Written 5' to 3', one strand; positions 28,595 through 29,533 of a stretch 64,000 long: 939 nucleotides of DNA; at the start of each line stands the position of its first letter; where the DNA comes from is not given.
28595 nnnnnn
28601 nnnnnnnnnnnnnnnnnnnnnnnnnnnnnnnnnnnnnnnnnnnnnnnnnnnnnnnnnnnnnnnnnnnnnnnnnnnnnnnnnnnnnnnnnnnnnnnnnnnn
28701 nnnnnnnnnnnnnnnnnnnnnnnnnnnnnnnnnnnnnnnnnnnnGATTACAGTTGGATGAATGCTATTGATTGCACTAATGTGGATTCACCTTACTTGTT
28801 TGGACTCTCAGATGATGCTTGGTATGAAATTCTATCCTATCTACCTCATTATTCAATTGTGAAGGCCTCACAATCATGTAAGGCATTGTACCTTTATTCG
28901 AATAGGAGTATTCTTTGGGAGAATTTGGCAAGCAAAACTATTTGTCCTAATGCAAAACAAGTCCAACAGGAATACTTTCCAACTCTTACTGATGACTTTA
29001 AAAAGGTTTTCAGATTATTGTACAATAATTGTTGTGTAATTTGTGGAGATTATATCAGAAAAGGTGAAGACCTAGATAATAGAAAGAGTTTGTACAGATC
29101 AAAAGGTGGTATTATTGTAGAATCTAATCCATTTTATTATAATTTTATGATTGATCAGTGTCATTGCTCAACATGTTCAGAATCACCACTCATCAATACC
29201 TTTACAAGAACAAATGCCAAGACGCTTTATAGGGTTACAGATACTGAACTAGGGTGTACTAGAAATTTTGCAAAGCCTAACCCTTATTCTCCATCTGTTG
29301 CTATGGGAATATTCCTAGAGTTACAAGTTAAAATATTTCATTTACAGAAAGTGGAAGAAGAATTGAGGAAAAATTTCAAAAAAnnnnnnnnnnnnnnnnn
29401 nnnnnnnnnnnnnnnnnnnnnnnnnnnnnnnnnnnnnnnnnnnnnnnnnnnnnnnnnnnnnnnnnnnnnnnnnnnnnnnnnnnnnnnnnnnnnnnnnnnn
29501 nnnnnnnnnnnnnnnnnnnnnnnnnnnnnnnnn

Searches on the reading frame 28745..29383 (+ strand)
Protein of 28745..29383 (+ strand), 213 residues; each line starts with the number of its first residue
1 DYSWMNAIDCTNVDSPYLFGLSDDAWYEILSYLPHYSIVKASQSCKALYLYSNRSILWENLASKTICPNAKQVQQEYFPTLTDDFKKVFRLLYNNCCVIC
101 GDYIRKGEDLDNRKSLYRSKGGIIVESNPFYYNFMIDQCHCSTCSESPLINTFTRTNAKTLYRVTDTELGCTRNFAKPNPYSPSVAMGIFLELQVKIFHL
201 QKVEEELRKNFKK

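Call 47: find_homologous_proteins(query=window:28745-29383:+, max_evalue=0.001)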
Query seq(213 aa): 27 candidates shared short words with the query, none scored E <= 0.001.
